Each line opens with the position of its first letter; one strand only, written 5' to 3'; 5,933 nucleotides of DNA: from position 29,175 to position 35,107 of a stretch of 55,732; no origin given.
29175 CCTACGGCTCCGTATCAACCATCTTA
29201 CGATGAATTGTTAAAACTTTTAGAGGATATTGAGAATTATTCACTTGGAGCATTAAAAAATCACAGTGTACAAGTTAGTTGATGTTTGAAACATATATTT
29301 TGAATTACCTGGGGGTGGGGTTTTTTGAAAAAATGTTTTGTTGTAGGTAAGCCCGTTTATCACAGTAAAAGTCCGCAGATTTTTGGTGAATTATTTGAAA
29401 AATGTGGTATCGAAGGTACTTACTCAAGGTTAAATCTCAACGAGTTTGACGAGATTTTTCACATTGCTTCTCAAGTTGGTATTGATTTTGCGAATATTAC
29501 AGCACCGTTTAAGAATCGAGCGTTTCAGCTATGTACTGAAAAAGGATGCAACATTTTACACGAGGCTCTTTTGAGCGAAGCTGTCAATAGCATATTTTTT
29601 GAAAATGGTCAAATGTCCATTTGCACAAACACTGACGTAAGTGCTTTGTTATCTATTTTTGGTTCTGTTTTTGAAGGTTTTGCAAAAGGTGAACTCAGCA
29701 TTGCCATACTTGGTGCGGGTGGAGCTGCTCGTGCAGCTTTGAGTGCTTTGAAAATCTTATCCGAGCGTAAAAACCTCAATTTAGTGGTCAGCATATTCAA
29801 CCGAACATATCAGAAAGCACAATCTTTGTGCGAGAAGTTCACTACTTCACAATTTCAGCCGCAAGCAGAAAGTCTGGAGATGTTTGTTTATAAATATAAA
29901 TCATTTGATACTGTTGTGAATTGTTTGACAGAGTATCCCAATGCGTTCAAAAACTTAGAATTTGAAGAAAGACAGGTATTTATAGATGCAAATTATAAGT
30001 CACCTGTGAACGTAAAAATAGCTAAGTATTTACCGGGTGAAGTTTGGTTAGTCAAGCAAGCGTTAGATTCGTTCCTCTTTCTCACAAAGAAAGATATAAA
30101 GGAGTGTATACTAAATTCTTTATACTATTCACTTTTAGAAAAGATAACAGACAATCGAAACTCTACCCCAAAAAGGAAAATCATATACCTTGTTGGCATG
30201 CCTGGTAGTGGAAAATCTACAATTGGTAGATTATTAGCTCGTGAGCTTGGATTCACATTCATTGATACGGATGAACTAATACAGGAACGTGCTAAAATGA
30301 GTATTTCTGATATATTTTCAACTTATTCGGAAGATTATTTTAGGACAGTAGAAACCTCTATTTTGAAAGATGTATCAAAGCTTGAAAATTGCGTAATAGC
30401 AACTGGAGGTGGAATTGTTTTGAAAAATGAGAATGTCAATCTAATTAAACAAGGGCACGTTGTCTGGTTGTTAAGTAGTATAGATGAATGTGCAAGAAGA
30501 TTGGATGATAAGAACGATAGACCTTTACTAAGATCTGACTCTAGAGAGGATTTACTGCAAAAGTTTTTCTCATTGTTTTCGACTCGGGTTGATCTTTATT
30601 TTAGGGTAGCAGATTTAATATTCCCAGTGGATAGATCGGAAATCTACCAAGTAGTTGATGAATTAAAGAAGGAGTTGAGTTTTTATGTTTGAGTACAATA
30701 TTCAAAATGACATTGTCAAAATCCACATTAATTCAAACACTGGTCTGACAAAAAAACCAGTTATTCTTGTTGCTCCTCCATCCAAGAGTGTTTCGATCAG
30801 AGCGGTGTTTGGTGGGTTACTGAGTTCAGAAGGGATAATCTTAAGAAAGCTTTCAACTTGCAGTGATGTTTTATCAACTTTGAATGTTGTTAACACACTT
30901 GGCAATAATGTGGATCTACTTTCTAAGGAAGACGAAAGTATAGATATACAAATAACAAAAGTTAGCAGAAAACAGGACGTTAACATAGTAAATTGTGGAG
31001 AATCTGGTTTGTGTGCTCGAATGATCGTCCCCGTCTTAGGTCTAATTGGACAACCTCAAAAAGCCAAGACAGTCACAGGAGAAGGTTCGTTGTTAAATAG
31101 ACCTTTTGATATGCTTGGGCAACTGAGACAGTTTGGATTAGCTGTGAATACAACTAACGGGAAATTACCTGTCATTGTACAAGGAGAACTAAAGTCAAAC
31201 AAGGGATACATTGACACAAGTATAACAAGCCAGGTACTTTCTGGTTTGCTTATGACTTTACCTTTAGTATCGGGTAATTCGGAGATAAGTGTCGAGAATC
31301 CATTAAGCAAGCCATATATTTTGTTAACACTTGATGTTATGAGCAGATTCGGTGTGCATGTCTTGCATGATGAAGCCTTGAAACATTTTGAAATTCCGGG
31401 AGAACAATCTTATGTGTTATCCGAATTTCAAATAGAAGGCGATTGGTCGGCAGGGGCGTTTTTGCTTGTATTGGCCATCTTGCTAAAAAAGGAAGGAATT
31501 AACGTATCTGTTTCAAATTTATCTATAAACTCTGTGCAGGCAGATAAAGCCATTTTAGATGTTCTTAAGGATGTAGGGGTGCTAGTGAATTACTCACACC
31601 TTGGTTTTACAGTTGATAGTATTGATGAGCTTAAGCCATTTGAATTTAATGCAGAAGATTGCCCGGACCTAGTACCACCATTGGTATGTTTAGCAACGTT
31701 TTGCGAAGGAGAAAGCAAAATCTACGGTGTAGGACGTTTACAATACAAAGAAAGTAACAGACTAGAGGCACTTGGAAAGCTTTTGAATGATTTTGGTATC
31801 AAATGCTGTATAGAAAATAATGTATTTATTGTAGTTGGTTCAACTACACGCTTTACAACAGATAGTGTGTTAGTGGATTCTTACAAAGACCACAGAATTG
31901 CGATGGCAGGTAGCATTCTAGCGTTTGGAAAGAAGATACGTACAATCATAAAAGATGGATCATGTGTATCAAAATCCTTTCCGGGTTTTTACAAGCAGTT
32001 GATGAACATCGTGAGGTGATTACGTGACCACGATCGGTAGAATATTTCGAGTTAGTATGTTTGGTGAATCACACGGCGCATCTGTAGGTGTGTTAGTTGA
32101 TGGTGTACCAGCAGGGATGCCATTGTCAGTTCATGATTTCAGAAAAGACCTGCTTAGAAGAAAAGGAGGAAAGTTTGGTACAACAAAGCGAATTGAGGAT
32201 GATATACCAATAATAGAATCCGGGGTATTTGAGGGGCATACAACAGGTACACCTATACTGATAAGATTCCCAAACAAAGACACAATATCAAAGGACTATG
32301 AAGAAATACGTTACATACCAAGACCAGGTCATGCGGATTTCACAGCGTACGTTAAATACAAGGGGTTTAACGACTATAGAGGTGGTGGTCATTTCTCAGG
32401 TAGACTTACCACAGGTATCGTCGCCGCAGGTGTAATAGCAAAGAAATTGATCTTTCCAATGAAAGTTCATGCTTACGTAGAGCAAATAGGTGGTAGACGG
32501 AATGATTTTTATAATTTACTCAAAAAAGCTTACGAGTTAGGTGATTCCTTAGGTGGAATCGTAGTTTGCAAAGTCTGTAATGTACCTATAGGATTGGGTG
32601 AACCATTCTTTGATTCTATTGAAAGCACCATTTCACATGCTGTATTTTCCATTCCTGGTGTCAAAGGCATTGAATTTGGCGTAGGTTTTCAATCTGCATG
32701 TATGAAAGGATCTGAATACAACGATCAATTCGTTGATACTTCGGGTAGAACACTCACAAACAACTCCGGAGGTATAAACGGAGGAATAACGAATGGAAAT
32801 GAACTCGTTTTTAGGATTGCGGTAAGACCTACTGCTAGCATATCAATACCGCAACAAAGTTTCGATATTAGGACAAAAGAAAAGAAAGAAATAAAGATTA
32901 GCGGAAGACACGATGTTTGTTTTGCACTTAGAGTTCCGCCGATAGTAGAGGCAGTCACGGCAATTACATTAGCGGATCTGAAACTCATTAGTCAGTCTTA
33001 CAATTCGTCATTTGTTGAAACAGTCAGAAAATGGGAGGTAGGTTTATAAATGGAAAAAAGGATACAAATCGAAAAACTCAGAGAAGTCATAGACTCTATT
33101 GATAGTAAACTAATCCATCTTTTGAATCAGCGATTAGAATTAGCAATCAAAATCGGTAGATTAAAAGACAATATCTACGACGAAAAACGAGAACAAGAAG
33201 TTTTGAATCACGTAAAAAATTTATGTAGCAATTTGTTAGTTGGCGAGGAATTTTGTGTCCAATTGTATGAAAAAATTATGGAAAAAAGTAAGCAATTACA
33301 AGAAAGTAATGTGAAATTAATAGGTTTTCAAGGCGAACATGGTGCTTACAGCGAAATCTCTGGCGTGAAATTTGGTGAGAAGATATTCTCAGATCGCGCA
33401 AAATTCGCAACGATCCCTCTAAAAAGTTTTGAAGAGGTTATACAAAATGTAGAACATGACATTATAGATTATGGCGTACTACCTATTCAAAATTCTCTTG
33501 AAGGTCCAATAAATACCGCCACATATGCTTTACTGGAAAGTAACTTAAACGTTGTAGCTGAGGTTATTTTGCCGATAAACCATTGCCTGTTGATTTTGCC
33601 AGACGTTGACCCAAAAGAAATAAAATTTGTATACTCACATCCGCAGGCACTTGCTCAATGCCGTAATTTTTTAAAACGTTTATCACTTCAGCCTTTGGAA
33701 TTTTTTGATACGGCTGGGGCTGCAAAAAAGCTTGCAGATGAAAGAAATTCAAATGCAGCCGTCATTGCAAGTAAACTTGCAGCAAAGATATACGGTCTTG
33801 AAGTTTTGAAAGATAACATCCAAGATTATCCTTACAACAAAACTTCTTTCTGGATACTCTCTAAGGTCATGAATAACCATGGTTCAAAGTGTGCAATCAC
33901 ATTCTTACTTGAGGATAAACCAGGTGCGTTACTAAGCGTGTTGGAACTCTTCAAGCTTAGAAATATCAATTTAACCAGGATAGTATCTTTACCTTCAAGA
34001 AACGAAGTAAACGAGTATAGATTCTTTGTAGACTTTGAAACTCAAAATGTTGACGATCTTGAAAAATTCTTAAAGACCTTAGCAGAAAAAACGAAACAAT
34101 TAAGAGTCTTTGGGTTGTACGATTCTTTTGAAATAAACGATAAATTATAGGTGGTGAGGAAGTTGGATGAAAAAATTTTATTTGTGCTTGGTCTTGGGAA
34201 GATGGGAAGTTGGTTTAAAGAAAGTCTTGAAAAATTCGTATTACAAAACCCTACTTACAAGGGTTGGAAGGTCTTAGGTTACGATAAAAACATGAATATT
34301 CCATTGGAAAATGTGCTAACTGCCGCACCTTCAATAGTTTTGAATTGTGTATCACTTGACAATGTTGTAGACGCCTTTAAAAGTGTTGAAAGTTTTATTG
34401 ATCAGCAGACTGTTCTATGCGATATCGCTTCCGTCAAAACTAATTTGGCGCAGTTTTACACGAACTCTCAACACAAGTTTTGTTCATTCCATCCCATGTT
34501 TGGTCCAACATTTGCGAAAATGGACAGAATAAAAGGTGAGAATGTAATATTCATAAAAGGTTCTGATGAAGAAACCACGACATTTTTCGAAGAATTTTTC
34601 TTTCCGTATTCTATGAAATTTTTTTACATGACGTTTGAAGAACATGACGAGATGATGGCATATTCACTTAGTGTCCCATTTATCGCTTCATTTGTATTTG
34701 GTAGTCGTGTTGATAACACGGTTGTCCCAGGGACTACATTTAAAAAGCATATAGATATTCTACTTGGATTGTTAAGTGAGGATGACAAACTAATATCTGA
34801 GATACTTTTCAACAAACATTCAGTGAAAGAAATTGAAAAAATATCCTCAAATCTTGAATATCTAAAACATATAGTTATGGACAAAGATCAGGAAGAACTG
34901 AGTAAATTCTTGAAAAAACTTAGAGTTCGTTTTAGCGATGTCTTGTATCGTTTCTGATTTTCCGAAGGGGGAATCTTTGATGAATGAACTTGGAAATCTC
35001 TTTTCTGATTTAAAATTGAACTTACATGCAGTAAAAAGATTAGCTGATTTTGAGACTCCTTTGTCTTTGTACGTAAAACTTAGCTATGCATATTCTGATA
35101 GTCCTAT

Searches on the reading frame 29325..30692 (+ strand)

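Call 7: search_protein_families(library=ncbifam, proteins=[window:29325-30692:+], max_evalue=1e-10)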
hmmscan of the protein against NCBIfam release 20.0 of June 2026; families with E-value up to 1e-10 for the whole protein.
window:29325-30692:+ (455 aa): 24 families
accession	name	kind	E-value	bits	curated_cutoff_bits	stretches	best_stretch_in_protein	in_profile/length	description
NF010553.0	PRK13947.1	equivalog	5.5e-37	127.6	204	1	286-449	3-163/173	shikimate kinase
NF010552.0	PRK13946.1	equivalog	1.1e-36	126.3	186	1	273-451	12-187/198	shikimate kinase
NF010555.0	PRK13949.1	equivalog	1.7e-33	116.2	180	1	286-451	3-173/175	shikimate kinase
NF002988.0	PRK03731.1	equivalog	4.4e-33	114.4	161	1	285-451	3-168/174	shikimate kinase AroL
NF001310.0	PRK00258.1-2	equivalog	1.3e-32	113.1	221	1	2-202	3-195/279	shikimate dehydrogenase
TIGR00507.1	aroE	equivalog_domain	8.6e-32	110.3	200.2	1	4-251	3-249/270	shikimate dehydrogenase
NF040667.1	hom_kin_desulfo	exception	1.2e-31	109.8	197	1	286-451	2-162/163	homoserine kinase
NF010554.0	PRK13948.1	equivalog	1e-30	106.7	217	1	287-451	13-173/192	shikimate kinase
NF003456.0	PRK05057.1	equivalog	5.5e-30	104.5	195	1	283-450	3-169/173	shikimate kinase AroK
NF010556.0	PRK13951.1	equivalog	3.7e-28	98.6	560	1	287-425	3-135/492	bifunctional shikimate kinase AroK/3-dehydroquinate synthase AroB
NF001312.0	PRK00258.1-4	equivalog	4e-26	91.9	295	1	2-184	10-183/285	shikimate dehydrogenase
NF006015.0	PRK08154.1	subfamily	5.4e-26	91.5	204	1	271-448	123-299/314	anaerobic benzoate catabolism transcriptional regulator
NF001316.0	PRK00258.2-5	equivalog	2.4e-25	89.3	247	1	1-178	1-166/263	shikimate dehydrogenase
NF006610.0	PRK09169.1-4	subfamily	1.3e-24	85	4299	1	285-437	2866-3015/3056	hypothetical protein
NF001319.0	PRK00258.3-3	equivalog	2.8e-20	72.5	252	1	6-200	11-191/279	shikimate dehydrogenase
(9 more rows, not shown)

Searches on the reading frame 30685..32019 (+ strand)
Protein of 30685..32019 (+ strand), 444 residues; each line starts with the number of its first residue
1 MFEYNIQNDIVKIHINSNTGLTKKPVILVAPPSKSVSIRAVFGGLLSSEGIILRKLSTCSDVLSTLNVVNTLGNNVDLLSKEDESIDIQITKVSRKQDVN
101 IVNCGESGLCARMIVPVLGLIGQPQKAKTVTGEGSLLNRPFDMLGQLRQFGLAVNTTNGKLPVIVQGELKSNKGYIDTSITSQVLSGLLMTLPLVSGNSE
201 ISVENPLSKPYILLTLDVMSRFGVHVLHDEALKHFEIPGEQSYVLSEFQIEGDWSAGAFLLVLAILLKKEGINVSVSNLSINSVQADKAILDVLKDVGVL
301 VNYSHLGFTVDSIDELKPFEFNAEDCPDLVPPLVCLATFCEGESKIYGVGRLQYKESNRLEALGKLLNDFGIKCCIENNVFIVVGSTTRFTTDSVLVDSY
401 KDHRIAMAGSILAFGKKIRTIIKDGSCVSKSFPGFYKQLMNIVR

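Call 7: search_protein_families(library=ncbifam, proteins=[window:30685-32019:+], max_evalue=1e-10)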
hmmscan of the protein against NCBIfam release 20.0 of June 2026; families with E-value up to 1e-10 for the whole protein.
window:30685-32019:+ (444 aa): 5 families
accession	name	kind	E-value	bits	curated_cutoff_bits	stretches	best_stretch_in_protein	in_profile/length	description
TIGR01356.1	aroA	equivalog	1.1e-92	311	287.25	1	28-442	3-412/415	3-phosphoshikimate 1-carboxyvinyltransferase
NF008816.0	PRK11860.1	equivalog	2.9e-47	161.2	943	1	30-443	21-436/662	bifunctional 3-phosphoshikimate 1-carboxyvinyltransferase/cytidylate kinase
NF011381.1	PRK14806.1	equivalog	1.2e-32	113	902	1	31-437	319-721/733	bifunctional prephenate dehydrogenase/3-phosphoshikimate 1-carboxyvinyltransferase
TIGR01072.1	murA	equivalog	6.1e-15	54.9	392.7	1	34-398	22-370/416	UDP-N-acetylglucosamine 1-carboxyvinyltransferase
NF006873.0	PRK09369.1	subfamily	8.2e-14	51.1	297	1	33-396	21-367/419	UDP-N-acetylglucosamine 1-carboxyvinyltransferase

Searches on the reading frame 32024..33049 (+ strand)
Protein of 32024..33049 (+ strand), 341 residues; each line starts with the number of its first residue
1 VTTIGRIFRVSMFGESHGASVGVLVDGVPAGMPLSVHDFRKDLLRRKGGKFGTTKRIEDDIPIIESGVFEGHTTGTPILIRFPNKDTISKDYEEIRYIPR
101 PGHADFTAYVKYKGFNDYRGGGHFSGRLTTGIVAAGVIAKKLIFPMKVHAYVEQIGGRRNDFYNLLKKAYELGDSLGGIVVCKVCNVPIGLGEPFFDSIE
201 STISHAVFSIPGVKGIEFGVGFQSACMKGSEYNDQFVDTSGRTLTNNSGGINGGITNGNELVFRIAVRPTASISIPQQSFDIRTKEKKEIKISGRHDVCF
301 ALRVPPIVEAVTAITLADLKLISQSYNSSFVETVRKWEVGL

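Call 7: search_protein_families(library=ncbifam, proteins=[window:32024-33049:+], max_evalue=1e-10)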
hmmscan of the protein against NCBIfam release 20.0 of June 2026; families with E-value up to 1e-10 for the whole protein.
window:32024-33049:+ (341 aa): 3 families
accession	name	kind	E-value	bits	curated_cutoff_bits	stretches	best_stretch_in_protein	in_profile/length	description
NF003793.1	PRK05382.1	equivalog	2e-106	355.7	321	2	162-320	184-342/344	chorismate synthase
TIGR00033.1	aroC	equivalog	3e-105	352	212.2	2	163-324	186-348/351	chorismate synthase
NF009113.0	PRK12463.1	equivalog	4.3e-39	134.6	799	2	163-319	203-363/390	chorismate synthase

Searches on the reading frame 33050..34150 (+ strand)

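Call 7: search_protein_families(library=ncbifam, proteins=[window:33050-34150:+], max_evalue=1e-10)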
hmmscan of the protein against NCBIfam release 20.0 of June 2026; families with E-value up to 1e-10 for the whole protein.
window:33050-34150:+ (366 aa): 8 families
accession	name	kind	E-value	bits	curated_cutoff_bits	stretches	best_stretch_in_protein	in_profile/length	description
NF008865.0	PRK11898.1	equivalog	1.5e-67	227.7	219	1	91-363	4-282/284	prephenate dehydratase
NF008866.0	PRK11899.1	equivalog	6.4e-59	199.5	359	1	87-359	4-275/283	prephenate dehydratase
NF007910.0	PRK10622.1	equivalog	6.1e-51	173.5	577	1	6-361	6-379/386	bifunctional chorismate mutase/prephenate dehydratase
NF004925.0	PRK06285.1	equivalog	4.8e-12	45.8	77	1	5-87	7-93/99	chorismate mutase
TIGR01805.1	CM_mono_grmpos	equivalog_domain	1.3e-11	44.6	71.2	1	8-84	2-81/81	chorismate mutase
TIGR01791.2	CM_archaeal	equivalog_domain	1.4e-11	44.3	66.95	1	7-84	1-82/83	chorismate mutase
TIGR01268.1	Phe4hydrox_tetr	equivalog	2e-11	43.3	704.8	1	270-349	7-85/436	phenylalanine 4-monooxygenase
TIGR01807.1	CM_P2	equivalog_domain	7.8e-11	42.1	69.55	0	8-77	2-76/76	chorismate mutase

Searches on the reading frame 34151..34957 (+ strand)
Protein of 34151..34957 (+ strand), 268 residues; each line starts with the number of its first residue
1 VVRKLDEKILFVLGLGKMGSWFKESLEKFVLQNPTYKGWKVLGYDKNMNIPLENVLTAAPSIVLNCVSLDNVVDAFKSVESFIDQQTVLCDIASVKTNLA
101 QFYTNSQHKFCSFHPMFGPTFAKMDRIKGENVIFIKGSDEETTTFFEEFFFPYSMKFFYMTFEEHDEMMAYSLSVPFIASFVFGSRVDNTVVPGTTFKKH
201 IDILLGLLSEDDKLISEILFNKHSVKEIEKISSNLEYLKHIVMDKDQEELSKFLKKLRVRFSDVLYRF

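Call 7: search_protein_families(library=ncbifam, proteins=[window:34151-34957:+], max_evalue=1e-10)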
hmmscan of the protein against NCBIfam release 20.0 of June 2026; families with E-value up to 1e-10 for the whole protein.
window:34151-34957:+ (268 aa): 3 families
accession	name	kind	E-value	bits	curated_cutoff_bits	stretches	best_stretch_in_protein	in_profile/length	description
NF008400.0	PRK11199.1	equivalog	1.8e-17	63.3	273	1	6-264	98-353/374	bifunctional chorismate mutase/prephenate dehydrogenase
NF006409.0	PRK08655.1-3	equivalog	1.7e-14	54.1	310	1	11-258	5-264/290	prephenate dehydrogenase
NF006307.0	PRK08507.1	equivalog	1.8e-13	50.3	295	1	60-256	59-267/275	prephenate dehydrogenase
